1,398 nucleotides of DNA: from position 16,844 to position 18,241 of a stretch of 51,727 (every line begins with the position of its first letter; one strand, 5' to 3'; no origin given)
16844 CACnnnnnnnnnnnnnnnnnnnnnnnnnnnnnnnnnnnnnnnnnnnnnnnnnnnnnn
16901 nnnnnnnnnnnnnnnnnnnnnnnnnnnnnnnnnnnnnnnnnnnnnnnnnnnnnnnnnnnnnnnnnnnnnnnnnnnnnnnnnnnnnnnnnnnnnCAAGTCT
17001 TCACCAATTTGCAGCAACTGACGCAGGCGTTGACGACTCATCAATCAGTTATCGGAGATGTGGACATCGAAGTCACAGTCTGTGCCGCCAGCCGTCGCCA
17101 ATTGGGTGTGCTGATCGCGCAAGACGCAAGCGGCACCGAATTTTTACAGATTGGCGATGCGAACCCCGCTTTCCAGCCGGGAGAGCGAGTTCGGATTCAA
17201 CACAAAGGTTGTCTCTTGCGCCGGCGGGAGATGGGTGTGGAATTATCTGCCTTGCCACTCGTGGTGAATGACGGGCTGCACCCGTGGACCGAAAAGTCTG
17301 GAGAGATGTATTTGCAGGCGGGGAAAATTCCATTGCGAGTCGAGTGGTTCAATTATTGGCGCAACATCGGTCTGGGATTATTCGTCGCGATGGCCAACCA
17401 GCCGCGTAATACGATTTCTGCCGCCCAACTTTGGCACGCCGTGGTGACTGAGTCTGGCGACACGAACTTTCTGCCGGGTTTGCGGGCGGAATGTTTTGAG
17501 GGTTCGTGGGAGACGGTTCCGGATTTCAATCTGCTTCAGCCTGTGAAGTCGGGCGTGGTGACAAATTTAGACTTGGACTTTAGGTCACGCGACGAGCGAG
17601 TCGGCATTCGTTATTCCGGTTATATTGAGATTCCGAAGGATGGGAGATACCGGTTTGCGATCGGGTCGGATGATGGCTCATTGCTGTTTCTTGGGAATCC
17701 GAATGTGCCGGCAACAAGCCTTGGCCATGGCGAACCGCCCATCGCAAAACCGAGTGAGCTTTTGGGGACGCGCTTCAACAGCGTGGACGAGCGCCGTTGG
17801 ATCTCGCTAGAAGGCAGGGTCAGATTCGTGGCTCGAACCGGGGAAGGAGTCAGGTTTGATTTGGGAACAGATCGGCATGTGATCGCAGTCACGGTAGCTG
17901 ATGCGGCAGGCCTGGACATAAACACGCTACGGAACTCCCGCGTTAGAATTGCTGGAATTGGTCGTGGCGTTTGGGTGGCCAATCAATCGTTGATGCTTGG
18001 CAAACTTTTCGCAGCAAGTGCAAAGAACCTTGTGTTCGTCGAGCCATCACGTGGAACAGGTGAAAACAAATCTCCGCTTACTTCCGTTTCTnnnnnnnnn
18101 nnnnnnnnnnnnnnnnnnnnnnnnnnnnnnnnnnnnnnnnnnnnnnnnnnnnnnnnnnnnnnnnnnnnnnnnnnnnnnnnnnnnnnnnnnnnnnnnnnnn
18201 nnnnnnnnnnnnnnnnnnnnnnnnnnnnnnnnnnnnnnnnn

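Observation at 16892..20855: PA14-domain sensor kinase + NarL-type regulator: candidate glycan-sensing switch of the xylan locus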

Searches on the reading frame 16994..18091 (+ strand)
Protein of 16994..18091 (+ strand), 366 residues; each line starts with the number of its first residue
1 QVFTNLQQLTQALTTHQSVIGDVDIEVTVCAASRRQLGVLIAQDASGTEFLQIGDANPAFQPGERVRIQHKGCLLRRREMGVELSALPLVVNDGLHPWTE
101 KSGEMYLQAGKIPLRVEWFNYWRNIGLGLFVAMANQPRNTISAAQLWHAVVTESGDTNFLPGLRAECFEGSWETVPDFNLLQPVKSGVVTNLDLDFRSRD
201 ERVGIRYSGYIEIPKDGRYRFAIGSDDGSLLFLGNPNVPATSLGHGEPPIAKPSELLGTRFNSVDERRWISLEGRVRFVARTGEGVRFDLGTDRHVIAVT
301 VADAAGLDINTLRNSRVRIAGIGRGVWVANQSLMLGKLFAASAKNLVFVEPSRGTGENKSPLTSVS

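Call 27: predict_structure(alignment_id=A1)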
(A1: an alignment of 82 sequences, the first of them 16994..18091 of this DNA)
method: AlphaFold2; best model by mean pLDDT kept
length: 366 residues; sequences in the alignment: 82
mean_pLDDT: 91.1   pTM: 0.87
mean pLDDT of the five models: 91.1, 90.9, 90.6, 90.3, 90.1
residues with pLDDT >= 90: 290; 70-90: 57; 50-70: 11; < 50: 8
segments of 3 or more residues with pLDDT < 50: 358-361, 363-366
pLDDT, mean of each block of 10 residues (from residue 1): 94 92 97 93 96 86 96 94 96 94 96 96 91 89 94 86 97 93 96 94 96 96 95 93 94 73 89 93 94 88 93 94 91 91 95 59 44
secondary structure, 60 per line:
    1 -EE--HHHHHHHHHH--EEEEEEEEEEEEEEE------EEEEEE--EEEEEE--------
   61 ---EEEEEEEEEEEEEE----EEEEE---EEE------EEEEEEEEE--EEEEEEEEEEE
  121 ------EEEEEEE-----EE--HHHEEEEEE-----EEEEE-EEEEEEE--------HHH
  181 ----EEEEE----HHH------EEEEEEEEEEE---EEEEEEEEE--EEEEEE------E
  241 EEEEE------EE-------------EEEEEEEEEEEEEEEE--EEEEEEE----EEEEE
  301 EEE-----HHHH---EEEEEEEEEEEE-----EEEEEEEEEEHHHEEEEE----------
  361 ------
elements in order: H6-15 E18-32 E39-44 E47-52 E64-77 E82-86 E90-92 E99-107 E110-120 E127-133 E146-151 E157-161 E163-169 E185-189 E203-213 E217-225 E228-233 E240-245 E267-282 E285-291 E296-303 H309-312 E316-327 E333-342 E346-350

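Call 31: fold_search(model_id=the predicted structure, library=pdb)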
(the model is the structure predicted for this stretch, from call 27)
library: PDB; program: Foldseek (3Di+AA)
matches with E <= 10: 1439; with E <= 0.001: 2
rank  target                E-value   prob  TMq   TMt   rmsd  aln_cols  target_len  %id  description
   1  5z7d_B                8.6e-06  0.99  0.17  0.16  21.2       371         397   12  p204HINab-dsDNA complex structure (released 2019-01-30)
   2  5z7d_A                1.8e-05  0.99  0.17  0.16  22.4       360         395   11  p204HINab-dsDNA complex structure (released 2019-01-30)
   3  5elo_A                1.3e-03  1.00  0.16  0.12   6.4       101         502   18  Crystal Structure of Lysyl-tRNA Synthetase from Cryptosporidium parvum complexed with L-lysine and cladosporin (released 2016-11-16)
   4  5eln_C                2.1e-03  1.00  0.17  0.12   6.3       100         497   18  Crystal Structure of Lysyl-tRNA Synthetase from Cryptosporidium parvum complexed with L-lysine (released 2016-11-16)
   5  6kbf_B                2.1e-03  1.00  0.16  0.12   5.1       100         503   20  Crystal structure of plasmodium lysyl-tRNA synthetase in complex with a cladosporin derivative 3 (released 2020-04-08)
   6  6hcv_A                2.2e-03  1.00  0.17  0.13   5.3        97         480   18  Crystal Structure of Lysyl-tRNA Synthetase from Plasmodium falciparum complexed with a chromone ligand (released 2019-04-03)
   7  5elo_B                2.2e-03  1.00  0.17  0.13   6.1       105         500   17  Crystal Structure of Lysyl-tRNA Synthetase from Cryptosporidium parvum complexed with L-lysine and cladosporin (released 2016-11-16)
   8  5zh2_B                2.2e-03  1.00  0.16  0.12   5.6       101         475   18  CRYSTAL STRUCTURE OF PfKRS WITH INHIBITOR CLADO-5 (released 2018-06-27)
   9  8k9s_B                2.4e-03  1.00  0.17  0.13   5.4        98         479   19  Crystal structure of plasmodium LysRS complexing with ASP3026 derived LysRS inhibitor 1 (ADKI1) (released 2024-06-26)
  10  6kab_B                2.6e-03  1.00  0.17  0.12   4.7        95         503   18  Crystal structure of plasmodium lysyl-tRNA synthetase in complex with a cladosporin derivative 2 (released 2020-04-08)
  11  6kab_D                2.6e-03  1.00  0.19  0.15   6.7       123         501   16  Crystal structure of plasmodium lysyl-tRNA synthetase in complex with a cladosporin derivative 2 (released 2020-04-08)
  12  8ylw_D                2.7e-03  1.00  0.16  0.13   5.4        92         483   18  Crystal Structure of Lysyl-tRNA Synthetase from Plasmodium falciparum complexed with Lys-AMS (released 2025-09-10)
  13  8s0v_A                2.7e-03  1.00  0.17  0.13   6.3       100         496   18  Crystal structure of Cryptosporidium parvum - Trypanosoma cruzi mutant lysyl tRNA synthetase in complex with inhibitor (released 2025-03-05)
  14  5eln_A                2.7e-03  1.00  0.16  0.12   6.4       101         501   18  Crystal Structure of Lysyl-tRNA Synthetase from Cryptosporidium parvum complexed with L-lysine (released 2016-11-16)
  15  6hcu_A                2.7e-03  1.00  0.16  0.12   5.3       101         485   19  Crystal Structure of Lysyl-tRNA Synthetase from Plasmodium falciparum bound to a difluoro cyclohexyl chromone ligand (released 2019-04-03)
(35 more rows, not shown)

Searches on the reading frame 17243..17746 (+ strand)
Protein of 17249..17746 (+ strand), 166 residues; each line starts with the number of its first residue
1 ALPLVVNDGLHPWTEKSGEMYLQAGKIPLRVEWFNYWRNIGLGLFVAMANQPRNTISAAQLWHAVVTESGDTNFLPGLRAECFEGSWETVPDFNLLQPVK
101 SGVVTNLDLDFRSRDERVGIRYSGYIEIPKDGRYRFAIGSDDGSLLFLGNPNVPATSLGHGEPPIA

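Call 25: search_protein_families(library=pfam, proteins=[window:17249-17746:+], max_evalue=10)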
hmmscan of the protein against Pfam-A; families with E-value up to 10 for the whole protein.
seq(166 aa): 2 families
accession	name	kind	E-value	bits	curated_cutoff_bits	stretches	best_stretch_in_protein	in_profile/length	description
PF07691.17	PA14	-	1.9e-08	34.7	24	1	114-150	42-78/147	PA14 domain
PF10528.15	GLEYA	-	5.7e-05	23.8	26.2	1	120-151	3-35/91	GLEYA domain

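Call 40: search_solved_structures(query=A3, max_evalue=1, show_alignments=4)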
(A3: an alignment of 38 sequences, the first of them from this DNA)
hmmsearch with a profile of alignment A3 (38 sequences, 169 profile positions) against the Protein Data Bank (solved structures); distinct sequences matched with E-value up to 1: 42.
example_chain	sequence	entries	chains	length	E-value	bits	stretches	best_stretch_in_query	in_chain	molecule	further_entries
6qdi_A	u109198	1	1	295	1.8e-23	86.3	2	18-154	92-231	PA14 domain-containing protein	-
9s8a_A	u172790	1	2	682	7e-18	68.1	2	51-163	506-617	Sulfatase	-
6qe7_A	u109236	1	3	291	1.4e-16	63.8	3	14-153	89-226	Anti-sigma-I factor RsgI3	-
9s8x_A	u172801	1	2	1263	1.1e-11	47.9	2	81-159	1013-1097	Sulfatase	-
2xjv_A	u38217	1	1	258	0.00033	23.6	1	113-163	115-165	FLOCCULATION PROTEIN FLO5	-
2xju_A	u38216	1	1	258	0.00044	23.2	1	113-163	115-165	FLOCCULATION PROTEIN FLO5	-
2xjp_A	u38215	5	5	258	0.00046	23.1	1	113-163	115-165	FLOCCULATION PROTEIN FLO5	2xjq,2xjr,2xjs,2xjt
4ahw_A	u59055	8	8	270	0.00053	22.9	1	113-163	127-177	FLOCCULATION PROTEIN FLO5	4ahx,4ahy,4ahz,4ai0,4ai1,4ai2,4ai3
5a3l_A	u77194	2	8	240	0.0026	20.7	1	120-155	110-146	CEA1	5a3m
4lhk_A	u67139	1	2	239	0.0029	20.5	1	113-163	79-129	Flocculin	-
4lhl_A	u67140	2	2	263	0.0036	20.2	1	113-154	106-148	Flocculation protein FLO1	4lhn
4gq7_A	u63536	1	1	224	0.0039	20.1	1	113-163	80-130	Flocculin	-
7mjr_A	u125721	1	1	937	0.01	18.7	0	96-155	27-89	Vip4Da1 protein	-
6x7t_A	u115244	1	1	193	0.016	18.1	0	122-157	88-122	Antifreeze protein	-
6x8d_A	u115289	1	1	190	0.018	17.9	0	122-157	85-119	Antifreeze protein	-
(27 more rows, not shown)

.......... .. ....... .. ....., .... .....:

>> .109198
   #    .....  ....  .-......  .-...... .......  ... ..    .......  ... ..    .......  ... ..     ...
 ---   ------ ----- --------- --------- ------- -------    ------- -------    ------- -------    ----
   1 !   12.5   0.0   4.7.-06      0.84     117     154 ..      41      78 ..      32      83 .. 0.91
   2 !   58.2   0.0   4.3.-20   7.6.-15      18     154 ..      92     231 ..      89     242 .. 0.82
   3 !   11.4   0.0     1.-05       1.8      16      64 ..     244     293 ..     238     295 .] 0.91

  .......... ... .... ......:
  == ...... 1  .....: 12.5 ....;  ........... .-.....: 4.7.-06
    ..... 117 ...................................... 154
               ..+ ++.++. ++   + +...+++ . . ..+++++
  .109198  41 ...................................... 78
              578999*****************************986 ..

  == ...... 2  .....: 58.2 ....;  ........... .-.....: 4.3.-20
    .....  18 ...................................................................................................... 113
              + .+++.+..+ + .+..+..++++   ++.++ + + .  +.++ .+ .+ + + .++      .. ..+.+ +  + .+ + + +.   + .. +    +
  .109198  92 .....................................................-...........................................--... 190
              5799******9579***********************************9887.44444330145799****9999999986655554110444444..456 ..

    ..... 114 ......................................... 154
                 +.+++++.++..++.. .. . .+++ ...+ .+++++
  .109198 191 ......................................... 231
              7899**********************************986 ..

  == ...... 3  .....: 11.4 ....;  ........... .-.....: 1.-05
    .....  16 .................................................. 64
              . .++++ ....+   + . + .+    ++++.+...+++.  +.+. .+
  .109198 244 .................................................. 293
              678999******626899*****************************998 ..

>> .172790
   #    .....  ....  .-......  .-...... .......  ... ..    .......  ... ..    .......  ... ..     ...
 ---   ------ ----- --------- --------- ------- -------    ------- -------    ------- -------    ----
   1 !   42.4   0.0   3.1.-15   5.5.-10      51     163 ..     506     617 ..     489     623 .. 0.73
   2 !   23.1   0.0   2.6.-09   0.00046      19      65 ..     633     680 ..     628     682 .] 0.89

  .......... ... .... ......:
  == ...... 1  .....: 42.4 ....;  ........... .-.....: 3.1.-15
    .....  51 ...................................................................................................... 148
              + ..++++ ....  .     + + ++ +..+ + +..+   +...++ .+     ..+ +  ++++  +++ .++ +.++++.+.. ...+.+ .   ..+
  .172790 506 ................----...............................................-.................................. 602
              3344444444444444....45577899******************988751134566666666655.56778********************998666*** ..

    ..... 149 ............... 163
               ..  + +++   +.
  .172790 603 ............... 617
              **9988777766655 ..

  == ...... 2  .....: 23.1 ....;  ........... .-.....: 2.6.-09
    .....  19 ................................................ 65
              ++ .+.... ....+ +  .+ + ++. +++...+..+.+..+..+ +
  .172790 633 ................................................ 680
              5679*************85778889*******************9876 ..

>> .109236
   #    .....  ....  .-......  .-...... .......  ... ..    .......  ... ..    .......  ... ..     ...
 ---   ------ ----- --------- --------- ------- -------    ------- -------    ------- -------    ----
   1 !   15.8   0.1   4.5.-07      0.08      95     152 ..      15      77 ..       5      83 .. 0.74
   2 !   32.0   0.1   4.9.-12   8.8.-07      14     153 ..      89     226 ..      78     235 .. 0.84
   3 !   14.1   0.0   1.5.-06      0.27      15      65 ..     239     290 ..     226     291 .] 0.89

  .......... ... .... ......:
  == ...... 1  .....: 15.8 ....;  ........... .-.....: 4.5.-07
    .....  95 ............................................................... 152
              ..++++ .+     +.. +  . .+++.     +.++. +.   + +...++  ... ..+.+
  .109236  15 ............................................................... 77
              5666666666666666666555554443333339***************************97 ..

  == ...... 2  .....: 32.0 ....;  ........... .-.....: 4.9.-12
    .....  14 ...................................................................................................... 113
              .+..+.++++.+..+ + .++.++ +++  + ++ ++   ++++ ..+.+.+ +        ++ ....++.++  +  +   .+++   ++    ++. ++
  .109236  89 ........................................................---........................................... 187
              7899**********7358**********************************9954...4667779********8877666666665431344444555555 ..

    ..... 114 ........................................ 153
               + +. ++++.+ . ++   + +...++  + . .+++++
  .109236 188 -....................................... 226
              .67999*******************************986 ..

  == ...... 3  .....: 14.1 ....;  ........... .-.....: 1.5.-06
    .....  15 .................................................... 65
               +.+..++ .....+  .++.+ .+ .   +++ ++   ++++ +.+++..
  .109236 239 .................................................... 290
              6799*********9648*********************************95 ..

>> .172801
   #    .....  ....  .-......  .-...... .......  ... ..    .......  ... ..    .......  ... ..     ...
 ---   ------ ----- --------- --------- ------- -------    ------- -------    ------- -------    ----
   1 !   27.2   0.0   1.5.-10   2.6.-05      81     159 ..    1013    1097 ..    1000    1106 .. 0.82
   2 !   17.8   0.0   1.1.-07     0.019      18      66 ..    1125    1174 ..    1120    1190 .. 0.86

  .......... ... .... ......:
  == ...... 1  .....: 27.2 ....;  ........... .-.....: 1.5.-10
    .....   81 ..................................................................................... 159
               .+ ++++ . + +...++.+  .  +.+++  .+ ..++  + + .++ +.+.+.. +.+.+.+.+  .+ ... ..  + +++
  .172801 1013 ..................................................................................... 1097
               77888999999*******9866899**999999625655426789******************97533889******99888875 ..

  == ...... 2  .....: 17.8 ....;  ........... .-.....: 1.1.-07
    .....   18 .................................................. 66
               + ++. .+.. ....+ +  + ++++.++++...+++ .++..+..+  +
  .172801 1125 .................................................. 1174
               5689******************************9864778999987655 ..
